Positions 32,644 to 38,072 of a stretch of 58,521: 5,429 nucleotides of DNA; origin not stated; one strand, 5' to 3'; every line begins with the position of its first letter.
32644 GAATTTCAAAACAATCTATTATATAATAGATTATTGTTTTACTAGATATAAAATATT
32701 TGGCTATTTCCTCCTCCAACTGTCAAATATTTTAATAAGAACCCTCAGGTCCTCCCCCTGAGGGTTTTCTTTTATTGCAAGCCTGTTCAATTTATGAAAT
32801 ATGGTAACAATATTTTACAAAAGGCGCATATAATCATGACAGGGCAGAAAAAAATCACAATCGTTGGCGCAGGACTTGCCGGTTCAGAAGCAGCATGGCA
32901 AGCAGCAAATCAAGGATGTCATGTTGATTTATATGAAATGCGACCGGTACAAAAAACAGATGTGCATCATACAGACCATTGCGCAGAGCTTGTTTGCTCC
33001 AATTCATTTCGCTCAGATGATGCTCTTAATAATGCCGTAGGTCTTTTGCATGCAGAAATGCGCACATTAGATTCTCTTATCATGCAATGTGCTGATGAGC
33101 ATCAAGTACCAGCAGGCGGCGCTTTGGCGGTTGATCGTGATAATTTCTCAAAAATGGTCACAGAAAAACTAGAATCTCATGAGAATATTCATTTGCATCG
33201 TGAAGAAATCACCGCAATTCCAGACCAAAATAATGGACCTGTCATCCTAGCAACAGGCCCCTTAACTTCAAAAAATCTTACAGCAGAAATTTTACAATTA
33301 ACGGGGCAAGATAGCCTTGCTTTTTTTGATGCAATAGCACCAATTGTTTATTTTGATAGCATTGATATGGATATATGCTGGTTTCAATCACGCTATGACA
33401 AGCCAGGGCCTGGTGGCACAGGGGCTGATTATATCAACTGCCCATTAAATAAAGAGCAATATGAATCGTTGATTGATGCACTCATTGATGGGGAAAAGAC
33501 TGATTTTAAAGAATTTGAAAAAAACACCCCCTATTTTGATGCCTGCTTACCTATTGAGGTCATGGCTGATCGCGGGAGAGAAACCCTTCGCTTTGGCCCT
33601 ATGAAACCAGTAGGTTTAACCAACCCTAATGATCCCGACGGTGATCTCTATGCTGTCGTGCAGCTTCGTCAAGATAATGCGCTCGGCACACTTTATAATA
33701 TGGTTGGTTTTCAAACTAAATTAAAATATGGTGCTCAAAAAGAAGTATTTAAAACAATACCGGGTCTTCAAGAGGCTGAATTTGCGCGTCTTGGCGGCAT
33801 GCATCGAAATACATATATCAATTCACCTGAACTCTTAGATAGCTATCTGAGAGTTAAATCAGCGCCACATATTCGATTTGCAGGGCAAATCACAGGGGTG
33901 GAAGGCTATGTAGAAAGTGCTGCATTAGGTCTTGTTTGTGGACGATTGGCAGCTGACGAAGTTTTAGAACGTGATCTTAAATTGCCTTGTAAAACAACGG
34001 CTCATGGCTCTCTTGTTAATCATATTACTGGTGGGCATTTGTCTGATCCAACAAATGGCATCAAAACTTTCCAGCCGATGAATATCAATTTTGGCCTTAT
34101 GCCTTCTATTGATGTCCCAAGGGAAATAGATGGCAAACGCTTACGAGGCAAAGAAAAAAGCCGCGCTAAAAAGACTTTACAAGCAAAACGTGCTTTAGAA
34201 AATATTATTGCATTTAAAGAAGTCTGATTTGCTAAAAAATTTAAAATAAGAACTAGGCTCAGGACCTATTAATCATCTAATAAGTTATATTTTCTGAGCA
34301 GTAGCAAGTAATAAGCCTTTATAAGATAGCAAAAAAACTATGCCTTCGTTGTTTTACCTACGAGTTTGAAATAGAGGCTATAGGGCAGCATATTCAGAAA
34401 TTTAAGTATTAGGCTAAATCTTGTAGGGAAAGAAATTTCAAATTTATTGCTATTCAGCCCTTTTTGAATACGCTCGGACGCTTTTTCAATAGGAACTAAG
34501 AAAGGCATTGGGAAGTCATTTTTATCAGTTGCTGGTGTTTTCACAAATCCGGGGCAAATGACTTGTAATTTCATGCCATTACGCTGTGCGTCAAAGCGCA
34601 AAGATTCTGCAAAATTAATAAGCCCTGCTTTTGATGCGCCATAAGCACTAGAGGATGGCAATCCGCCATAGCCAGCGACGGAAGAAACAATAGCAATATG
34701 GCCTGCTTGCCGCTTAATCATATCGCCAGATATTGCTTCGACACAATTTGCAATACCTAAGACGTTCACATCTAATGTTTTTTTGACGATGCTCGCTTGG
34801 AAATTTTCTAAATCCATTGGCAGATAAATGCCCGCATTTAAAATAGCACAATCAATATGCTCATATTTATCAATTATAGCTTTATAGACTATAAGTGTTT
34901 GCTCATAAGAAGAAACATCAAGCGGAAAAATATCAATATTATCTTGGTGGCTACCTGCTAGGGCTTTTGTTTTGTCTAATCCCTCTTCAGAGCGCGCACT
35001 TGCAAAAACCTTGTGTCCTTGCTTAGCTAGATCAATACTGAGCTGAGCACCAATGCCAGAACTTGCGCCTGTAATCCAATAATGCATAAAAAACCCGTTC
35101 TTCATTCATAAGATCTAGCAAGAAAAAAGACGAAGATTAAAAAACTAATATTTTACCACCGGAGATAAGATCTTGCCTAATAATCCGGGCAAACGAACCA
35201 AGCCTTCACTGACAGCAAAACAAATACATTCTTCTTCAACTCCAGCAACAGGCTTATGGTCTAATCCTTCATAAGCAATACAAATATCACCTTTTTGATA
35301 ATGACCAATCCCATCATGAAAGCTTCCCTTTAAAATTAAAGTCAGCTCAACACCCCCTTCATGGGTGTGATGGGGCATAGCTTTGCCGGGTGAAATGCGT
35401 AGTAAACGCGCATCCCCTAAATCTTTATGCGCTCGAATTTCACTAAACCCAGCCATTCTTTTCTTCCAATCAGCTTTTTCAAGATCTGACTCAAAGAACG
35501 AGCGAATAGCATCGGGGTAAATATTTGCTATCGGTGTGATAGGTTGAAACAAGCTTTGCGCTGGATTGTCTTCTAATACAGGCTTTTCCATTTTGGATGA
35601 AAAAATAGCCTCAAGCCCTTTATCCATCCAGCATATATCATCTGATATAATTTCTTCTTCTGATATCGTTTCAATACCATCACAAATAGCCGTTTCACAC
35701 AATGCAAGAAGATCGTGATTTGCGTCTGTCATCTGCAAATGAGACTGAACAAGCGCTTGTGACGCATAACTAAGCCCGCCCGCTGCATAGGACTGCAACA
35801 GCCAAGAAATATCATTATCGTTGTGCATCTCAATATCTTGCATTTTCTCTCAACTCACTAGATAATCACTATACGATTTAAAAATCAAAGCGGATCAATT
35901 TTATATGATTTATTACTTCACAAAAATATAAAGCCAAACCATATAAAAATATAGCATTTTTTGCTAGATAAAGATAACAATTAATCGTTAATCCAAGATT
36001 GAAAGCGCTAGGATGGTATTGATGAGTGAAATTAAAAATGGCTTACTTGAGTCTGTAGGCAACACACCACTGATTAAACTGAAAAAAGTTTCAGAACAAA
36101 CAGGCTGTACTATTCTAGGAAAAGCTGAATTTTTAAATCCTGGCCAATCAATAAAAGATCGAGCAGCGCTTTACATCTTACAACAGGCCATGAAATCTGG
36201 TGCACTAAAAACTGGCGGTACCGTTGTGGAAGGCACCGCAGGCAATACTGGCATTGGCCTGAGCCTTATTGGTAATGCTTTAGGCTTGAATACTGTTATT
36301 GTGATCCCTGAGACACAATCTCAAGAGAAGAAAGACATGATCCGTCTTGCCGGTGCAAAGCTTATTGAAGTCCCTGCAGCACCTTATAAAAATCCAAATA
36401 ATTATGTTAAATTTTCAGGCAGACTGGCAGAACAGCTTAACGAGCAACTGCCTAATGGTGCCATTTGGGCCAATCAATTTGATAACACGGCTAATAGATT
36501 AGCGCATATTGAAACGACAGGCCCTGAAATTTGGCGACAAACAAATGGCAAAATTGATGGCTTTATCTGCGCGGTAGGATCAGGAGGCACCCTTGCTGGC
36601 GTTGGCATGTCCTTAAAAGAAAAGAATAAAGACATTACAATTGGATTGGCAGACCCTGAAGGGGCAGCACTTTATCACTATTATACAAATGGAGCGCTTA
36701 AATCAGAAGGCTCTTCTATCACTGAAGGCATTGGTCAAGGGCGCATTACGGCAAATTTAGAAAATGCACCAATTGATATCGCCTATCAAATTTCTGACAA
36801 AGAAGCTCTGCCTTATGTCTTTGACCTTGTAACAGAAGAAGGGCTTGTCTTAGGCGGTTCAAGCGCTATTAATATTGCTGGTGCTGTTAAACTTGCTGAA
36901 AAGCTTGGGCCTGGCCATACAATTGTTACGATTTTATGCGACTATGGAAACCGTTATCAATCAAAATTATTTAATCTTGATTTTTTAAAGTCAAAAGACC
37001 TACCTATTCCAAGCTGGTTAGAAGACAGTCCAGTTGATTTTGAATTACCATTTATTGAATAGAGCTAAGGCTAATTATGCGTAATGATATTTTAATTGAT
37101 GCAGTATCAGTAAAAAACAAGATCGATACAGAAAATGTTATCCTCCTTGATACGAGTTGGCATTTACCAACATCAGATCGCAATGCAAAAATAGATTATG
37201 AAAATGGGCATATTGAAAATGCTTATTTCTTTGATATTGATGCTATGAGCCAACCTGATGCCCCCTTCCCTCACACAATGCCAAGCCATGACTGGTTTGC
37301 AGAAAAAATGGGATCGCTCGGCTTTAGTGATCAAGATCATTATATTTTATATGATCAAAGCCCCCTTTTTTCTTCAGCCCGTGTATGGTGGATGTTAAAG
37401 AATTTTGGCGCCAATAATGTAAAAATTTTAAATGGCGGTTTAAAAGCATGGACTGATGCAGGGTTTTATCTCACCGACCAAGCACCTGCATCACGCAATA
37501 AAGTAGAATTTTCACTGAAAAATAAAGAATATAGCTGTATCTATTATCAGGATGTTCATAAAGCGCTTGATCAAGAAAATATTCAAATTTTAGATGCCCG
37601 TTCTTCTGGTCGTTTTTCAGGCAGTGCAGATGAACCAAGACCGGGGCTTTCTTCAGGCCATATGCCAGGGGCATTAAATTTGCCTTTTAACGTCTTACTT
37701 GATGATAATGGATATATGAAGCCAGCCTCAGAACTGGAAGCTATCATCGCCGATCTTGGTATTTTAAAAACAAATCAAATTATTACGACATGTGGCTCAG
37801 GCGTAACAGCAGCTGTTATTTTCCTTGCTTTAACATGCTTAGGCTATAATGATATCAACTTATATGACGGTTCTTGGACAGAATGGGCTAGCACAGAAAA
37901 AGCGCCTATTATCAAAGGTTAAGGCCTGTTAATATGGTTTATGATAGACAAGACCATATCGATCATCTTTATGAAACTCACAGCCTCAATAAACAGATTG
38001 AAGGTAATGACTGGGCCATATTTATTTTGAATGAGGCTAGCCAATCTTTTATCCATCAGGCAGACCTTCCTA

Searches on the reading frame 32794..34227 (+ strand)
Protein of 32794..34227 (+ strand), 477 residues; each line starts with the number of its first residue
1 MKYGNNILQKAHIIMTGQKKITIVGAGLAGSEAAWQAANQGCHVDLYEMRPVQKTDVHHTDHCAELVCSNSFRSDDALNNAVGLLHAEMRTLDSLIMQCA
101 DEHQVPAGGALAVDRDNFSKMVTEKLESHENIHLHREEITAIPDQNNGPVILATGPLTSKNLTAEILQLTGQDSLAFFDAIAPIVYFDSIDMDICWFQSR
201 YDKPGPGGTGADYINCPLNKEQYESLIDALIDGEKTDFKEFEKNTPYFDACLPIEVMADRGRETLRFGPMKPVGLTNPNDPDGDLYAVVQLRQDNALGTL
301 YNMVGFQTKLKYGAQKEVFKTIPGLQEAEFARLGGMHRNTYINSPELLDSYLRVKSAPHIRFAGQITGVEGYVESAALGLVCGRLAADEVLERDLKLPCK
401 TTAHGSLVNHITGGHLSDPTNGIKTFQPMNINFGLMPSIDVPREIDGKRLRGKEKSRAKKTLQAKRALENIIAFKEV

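Call 10: search_protein_families(library=pfam, proteins=[window:32794-34227:+], max_evalue=0.01)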
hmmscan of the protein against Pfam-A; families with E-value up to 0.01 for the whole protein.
window:32794-34227:+ (477 aa): 8 families
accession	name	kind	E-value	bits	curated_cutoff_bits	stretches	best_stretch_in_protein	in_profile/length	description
PF01134.28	GIDA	-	6.5e-100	335.4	22.1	1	20-393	1-390/391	Glucose inhibited division protein A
PF13450.12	NAD_binding_8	-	2.2e-06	28.3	21.9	1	23-51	1-29/68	NAD(P)-binding Rossmann-like domain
PF01262.27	AlaDh_PNT_C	-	4.3e-05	23.5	23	1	19-78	29-90/214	Alanine dehydrogenase/PNT, C-terminal domain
PF07992.20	Pyr_redox_2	-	0.00014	21.9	26.1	1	18-51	142-175/291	Pyridine nucleotide-disulphide oxidoreductase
PF01266.30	DAO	-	0.00039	20.5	27.9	1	21-114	2-93/353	FAD dependent oxidoreductase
PF00070.33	Pyr_redox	-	0.0034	18.3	22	0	20-51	1-32/82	Pyridine nucleotide-disulphide oxidoreductase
PF02737.24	3HCDH_N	-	0.0056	17.1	22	1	20-56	1-37/180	3-hydroxyacyl-CoA dehydrogenase, NAD binding domain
PF12831.13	FAD_oxidored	-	0.0093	15.7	27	0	21-51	2-32/416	FAD dependent oxidoreductase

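Call 11: find_related_loci(query=window:32794-34227:+, collection=genome_contigs, flank=6000)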
Query window:32794-34227:+ (477 aa) in genome_contigs; peptide patterns used: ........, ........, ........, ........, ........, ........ (x = any residue, [..] = any of these).
600 stretches matched a pattern (row limit reached: there are more); 587 encode a relative of the query (tblastn E <= 1e-3); the best 80 are kept; 80 distinct loci.
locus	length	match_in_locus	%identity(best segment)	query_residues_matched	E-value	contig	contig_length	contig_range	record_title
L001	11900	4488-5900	64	15-471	0e+0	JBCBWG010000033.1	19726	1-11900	MAG: Pseudomonadota bacterium isolate J06648_14 NODE_33_length_19726_cov_5.157209, whole genome shotgun sequence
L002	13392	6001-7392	66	15-476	0e+0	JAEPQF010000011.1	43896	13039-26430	MAG: Hyphomicrobiales bacterium isolate HXMU1428-3 NODE_11_length_43896_cov_4.063374, whole genome shotgun sequence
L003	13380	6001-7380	65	13-471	0e+0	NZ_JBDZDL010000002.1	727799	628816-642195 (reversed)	Xanthobacter sp. VNH20 contig2, whole genome shotgun sequence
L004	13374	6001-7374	66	16-471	0e+0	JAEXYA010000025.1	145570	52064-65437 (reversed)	MAG: Proteobacteria bacterium isolate OH_HDB_170 k127_500191, whole genome shotgun sequence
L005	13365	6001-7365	66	19-471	0e+0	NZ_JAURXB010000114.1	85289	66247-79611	MAG: Bradyrhizobium sp. isolate E10_concoct.bin.67 E10_k141_263762, whole genome shotgun sequence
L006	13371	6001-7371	66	12-471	0e+0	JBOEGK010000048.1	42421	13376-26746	MAG: Hyphomonas sp. isolate PBSAalp8 PBSAc_contig_590, whole genome shotgun sequence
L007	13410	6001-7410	64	8-471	0e+0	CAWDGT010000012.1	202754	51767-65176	MAG: uncultured Alphaproteobacteria bacterium isolate MFD05942.bin.1.145 genome assembly, contig: contig_58245, whole ge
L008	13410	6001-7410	65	8-471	0e+0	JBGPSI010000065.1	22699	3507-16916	MAG: Bradyrhizobium sp. isolate OBJ1_062018_130_21 k141_1528626_length_22699_cov_19.2881, whole genome shotgun sequence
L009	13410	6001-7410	64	8-471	0e+0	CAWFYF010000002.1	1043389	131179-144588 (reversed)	MAG: uncultured Alphaproteobacteria bacterium isolate MFD05442.bin.1.436 genome assembly, contig: contig_12904, whole ge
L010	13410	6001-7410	64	8-471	0e+0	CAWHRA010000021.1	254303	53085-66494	MAG: uncultured Alphaproteobacteria bacterium isolate MFD06714.bin.1.9 genome assembly, contig: contig_30451, whole geno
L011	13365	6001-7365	66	19-471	0e+0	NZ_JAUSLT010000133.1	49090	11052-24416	MAG: Bradyrhizobium sp. isolate E19_concoct.bin.29 E19_k141_737377, whole genome shotgun sequence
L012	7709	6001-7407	64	8-477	0e+0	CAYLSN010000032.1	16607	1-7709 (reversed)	MAG TPA_asm: uncultured Rhizobiaceae bacterium isolate SRP268622_co1_519 genome assembly, contig: NODE_7735_length_16607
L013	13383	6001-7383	66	15-474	0e+0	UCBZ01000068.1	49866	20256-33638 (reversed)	Rhizobiales bacterium isolate AFS063105 genome assembly, contig: contig_68, whole genome shotgun sequence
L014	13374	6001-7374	66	15-471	0e+0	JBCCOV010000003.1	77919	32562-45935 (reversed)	MAG: Pseudomonadota bacterium isolate P01_D01_bin.112 k141_2033448_length_77919_cov_23.6555, whole genome shotgun sequen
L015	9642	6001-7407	62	5-471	0e+0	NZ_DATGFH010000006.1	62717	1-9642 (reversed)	MAG: Bradyrhizobium sp. isolate SMAG_U9723 k141_575851, whole genome shotgun sequence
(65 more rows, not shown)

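Call 47: find_homologous_proteins(query=window:32833-34227:+, max_evalue=1e-100)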
Query window:32833-34227:+ (464 aa): 8000 proteins with E <= 1e-100 among 8000 candidates; the best 120 are listed.
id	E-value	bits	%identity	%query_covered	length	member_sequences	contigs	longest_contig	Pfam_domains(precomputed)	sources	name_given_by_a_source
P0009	0.0e+0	1012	95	99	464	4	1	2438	PF13450.13,PF01134.29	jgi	-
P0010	1.1e-209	715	69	99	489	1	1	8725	PF01262.28,PF01134.29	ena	-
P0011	2.2e-208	711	69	98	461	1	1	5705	PF01266.31,PF13450.13,PF07992.21,PF01262.28,PF01134.29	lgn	-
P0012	2.6e-206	704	67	99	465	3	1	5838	PF01134.29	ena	-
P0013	8.8e-206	702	67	98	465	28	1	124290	PF01266.31,PF01134.29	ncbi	-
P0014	1.6e-205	701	68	98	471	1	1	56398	PF00890.31,PF01134.29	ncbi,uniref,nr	ncbi:methylenetetrahydrofolate--tRNA-(uracil(54)-C(5))-methyltransferase (FADH(2)-oxidizing) TrmFO [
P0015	3.0e-205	700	68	98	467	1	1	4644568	PF00890.31,PF01134.29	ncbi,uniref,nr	ncbi:methylenetetrahydrofolate--tRNA-(uracil(54)-C(5))-methyltransferase (FADH(2)-oxidizing) TrmFO [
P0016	3.5e-205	700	68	98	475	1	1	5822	PF01262.28,PF01134.29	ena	-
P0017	1.4e-204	698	68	98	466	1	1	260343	PF13450.13,PF01134.29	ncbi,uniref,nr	ncbi:methylenetetrahydrofolate--tRNA-(uracil(54)-C(5))-methyltransferase (FADH(2)-oxidizing) TrmFO [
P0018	3.1e-204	697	67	97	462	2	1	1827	PF01266.31,PF13450.13,PF07992.21,PF01262.28,PF01134.29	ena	-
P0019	5.0e-204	696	66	98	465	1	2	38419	PF01134.29,PF12831.14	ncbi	-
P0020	7.1e-204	696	69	99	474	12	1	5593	PF01134.29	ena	-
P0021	1.4e-203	695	68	100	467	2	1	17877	PF01134.29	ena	-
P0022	3.1e-203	694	67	98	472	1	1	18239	PF01262.28,PF01134.29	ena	-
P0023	3.2e-203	694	67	98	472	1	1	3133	PF01262.28,PF01134.29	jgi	jgi:methylenetetrahydrofolate--tRNA-(uracil-5-)-methyltransferase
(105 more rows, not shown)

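Call 48: find_encoding_contigs(protein=P0010, flank=4000, max_places=3)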
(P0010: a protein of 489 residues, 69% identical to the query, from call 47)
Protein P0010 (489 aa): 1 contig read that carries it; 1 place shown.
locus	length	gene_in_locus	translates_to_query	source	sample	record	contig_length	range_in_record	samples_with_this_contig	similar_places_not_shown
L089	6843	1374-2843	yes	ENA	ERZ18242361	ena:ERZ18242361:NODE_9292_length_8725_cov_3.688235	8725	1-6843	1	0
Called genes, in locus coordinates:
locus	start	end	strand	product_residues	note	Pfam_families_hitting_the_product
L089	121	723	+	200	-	PF00005:ABC_tran (weak)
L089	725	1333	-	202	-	-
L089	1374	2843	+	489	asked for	PF01262:AlaDh_PNT_C (weak), PF01134:GIDA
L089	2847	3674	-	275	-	PF00494:SQS_PSY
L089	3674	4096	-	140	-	PF04430:DUF498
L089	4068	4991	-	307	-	PF07549:Sec_GG, PF02355:SecD_SecF_C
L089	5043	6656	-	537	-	PF07549:Sec_GG (weak), PF21760:SecD_1st, PF22599:SecDF_P1_head, PF02355:SecD_SecF_C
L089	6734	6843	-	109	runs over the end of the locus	PF02699:YajC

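Call 49: find_encoding_contigs(protein=P0011, flank=4000, max_places=3)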
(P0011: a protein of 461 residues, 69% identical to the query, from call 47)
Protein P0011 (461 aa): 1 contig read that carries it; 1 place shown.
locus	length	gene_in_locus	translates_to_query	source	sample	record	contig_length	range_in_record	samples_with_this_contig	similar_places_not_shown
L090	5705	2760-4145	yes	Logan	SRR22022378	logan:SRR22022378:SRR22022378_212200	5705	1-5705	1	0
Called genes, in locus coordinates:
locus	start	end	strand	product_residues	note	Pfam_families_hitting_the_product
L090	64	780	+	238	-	PF01988:VIT1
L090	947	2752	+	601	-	PF00009:GTP_EFTU, PF03144:GTP_EFTU_D2, PF14492:EFG_III (faint), PF00679:EFG_C, PF06421:LepA_C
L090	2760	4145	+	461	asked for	PF01134:GIDA, PF01262:AlaDh_PNT_C, PF01266:DAO (weak), PF07992:Pyr_redox_2 (faint), PF13450:NAD_binding_8 (weak)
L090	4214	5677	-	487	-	PF01476:LysM, PF23457:LysM2_NFP (faint), PF23472:LysM2_CERK1_LYK3_4_5 (faint), PF23473:LysM3_LYK4_5 (faint), PF01476:LysM, PF01551:Peptidase_M23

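Call 50: find_encoding_contigs(protein=P0013, flank=4000, max_places=3)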
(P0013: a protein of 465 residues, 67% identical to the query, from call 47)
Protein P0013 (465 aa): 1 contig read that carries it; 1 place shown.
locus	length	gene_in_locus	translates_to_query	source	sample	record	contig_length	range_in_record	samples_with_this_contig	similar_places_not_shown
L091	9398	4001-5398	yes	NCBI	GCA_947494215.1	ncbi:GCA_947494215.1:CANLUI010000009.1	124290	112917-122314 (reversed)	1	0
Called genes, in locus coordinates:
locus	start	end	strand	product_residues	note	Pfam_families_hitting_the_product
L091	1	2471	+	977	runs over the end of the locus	PF02463:SMC_N (faint), PF13481:AAA_25 (faint), PF13555:AAA_29 (faint), PF17760:UvrA_inter, PF17755:UvrA_DNA-bind, PF00005:ABC_tran (weak)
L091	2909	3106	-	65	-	-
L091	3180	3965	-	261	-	-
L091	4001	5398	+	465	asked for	PF01134:GIDA, PF01266:DAO (faint)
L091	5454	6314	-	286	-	PF00494:SQS_PSY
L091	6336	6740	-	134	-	PF04430:DUF498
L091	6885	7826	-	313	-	PF07549:Sec_GG, PF02355:SecD_SecF_C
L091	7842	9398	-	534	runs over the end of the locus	PF21760:SecD_1st, PF22599:SecDF_P1_head, PF02355:SecD_SecF_C, PF03176:MMPL (weak)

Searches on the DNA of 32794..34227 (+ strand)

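Call 40: search_rna_families(sources=[L069, L075, L012, L052, L027, L020, L043, L078, L024, L068, L074], threshold=gathering)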
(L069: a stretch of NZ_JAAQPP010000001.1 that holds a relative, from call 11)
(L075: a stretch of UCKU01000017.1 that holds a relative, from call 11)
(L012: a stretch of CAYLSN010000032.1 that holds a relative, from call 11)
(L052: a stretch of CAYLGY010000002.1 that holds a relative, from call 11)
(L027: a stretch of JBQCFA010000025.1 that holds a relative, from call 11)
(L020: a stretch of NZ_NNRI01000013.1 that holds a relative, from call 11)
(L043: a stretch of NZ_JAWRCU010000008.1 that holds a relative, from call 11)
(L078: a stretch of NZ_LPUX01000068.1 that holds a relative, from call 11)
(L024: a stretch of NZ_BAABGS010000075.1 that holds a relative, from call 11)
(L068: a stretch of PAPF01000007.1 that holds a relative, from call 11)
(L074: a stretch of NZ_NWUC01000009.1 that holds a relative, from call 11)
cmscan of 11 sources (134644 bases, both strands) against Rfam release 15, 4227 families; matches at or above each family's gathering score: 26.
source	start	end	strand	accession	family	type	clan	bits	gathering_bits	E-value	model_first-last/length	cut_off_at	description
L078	4528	4651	+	RF02344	ar14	Gene; sRNA;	-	120.3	58.8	2e-21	1-123/123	no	Alphaproteobacterial ar14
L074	4914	5038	+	RF02344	ar14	Gene; sRNA;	-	115.3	58.8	2.6e-20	1-123/123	no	Alphaproteobacterial ar14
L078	4819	4941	+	RF02344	ar14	Gene; sRNA;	-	105.9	58.8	3.3e-18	1-123/123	no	Alphaproteobacterial ar14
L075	4180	4299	+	RF02344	ar14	Gene; sRNA;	-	104.5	58.8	6.4e-18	1-123/123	no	Alphaproteobacterial ar14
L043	5715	5835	+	RF02344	ar14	Gene; sRNA;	-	98.5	58.8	1.4e-16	1-123/123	no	Alphaproteobacterial ar14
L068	5114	5236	+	RF02344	ar14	Gene; sRNA;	-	97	58.8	3e-16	1-123/123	no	Alphaproteobacterial ar14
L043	5425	5545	+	RF02344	ar14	Gene; sRNA;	-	95.9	58.8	5.4e-16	1-123/123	no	Alphaproteobacterial ar14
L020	5637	5757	+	RF02344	ar14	Gene; sRNA;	-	94.9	58.8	9e-16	1-123/123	no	Alphaproteobacterial ar14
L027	4317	4437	+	RF02344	ar14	Gene; sRNA;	-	93.7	58.8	1.7e-15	1-123/123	no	Alphaproteobacterial ar14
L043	5569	5689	+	RF02344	ar14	Gene; sRNA;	-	93.5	58.8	1.8e-15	1-123/123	no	Alphaproteobacterial ar14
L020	5815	5936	+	RF02344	ar14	Gene; sRNA;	-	90.4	58.8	8.7e-15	1-123/123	no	Alphaproteobacterial ar14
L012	5130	5260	+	RF02344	ar14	Gene; sRNA;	-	73.5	58.8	5e-11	1-123/123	no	Alphaproteobacterial ar14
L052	5128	5257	+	RF02344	ar14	Gene; sRNA;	-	72.3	58.8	8.9e-11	1-123/123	no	Alphaproteobacterial ar14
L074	5415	5535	+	RF02344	ar14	Gene; sRNA;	-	69.1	58.8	4.7e-10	1-123/123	no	Alphaproteobacterial ar14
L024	5760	5890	+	RF02344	ar14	Gene; sRNA;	-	64.4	58.8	5.1e-09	1-123/123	no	Alphaproteobacterial ar14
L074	4417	4498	-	RF00005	tRNA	Gene; tRNA;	CL00001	57.6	29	1.8e-09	1-71/71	no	tRNA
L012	4632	4713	-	RF00005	tRNA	Gene; tRNA;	CL00001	57.1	29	2.3e-09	1-71/71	no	tRNA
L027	3761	3841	-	RF00005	tRNA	Gene; tRNA;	CL00001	56.1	29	4.3e-09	1-71/71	no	tRNA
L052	4604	4685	-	RF00005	tRNA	Gene; tRNA;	CL00001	55.8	29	5.2e-09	1-71/71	no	tRNA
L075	1930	2011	-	RF00005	tRNA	Gene; tRNA;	CL00001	55.7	29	5.8e-09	1-71/71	no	tRNA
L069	4164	4243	-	RF00005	tRNA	Gene; tRNA;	CL00001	55.6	29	6.2e-09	1-71/71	no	tRNA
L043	4798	4879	-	RF00005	tRNA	Gene; tRNA;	CL00001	55.3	29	7.2e-09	1-71/71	no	tRNA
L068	4487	4568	-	RF00005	tRNA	Gene; tRNA;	CL00001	55.1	29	8.2e-09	1-71/71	no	tRNA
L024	5248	5329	+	RF00005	tRNA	Gene; tRNA;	CL00001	54.9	29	9.3e-09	1-71/71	no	tRNA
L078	4236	4315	+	RF00005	tRNA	Gene; tRNA;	CL00001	53.7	29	2e-08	1-71/71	no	tRNA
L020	608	689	+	RF00005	tRNA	Gene; tRNA;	CL00001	52.7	29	3.7e-08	1-71/71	no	tRNA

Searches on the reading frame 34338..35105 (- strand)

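Call 51: search_protein_families(library=pfam, proteins=[window:34338-35105:-], max_evalue=0.00001)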
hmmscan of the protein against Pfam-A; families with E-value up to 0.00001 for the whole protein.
window:34338-35105:- (255 aa): 3 families
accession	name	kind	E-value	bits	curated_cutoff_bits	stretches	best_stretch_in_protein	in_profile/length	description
PF00106.31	adh_short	-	1.3e-45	155.7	26.6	1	11-195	5-189/195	short chain dehydrogenase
PF13561.12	adh_short_C2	-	6e-31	108.3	27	1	13-196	1-184/236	Enoyl-(Acyl carrier protein) reductase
PF08659.16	KR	-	2.1e-11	44.5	22.6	1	9-170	3-164/180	KR domain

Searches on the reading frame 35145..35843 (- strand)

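Call 51: search_protein_families(library=pfam, proteins=[window:35145-35843:-], max_evalue=0.00001)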
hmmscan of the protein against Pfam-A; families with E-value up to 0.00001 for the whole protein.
window:35145-35843:- (232 aa): 1 family
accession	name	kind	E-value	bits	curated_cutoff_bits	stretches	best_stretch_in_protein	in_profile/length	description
PF12973.13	Cupin_7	-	5.6e-11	42.6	27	1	135-211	24-100/105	ChrR Cupin-like domain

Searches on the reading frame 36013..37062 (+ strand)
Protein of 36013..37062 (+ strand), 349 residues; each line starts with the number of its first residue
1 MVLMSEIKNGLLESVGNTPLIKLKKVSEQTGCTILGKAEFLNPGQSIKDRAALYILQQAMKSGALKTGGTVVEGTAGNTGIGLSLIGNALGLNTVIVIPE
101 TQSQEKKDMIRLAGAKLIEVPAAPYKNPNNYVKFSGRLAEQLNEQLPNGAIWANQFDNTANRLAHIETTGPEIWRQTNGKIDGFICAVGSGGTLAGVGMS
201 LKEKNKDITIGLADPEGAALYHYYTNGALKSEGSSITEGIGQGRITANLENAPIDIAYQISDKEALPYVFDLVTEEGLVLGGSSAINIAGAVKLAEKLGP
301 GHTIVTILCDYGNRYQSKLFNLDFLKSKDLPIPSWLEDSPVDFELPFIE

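Call 63: search_protein_families(library=pfam, proteins=[window:36013-37062:+], max_evalue=0.000001)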
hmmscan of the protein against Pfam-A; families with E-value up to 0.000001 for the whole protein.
window:36013-37062:+ (349 aa): 1 family
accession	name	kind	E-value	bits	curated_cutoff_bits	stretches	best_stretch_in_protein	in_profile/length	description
PF00291.31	PALP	-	1.8e-69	234.8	35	1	13-310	3-295/295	Pyridoxal-phosphate dependent enzyme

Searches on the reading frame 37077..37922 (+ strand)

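Call 63: search_protein_families(library=pfam, proteins=[window:37077-37922:+], max_evalue=0.000001)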
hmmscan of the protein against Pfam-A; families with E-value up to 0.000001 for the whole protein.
window:37077-37922:+ (281 aa): 1 family
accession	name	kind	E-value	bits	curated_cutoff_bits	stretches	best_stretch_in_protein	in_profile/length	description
PF00581.25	Rhodanese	-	1.4e-28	99.8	22.2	2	158-272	3-101/102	Rhodanese-like domain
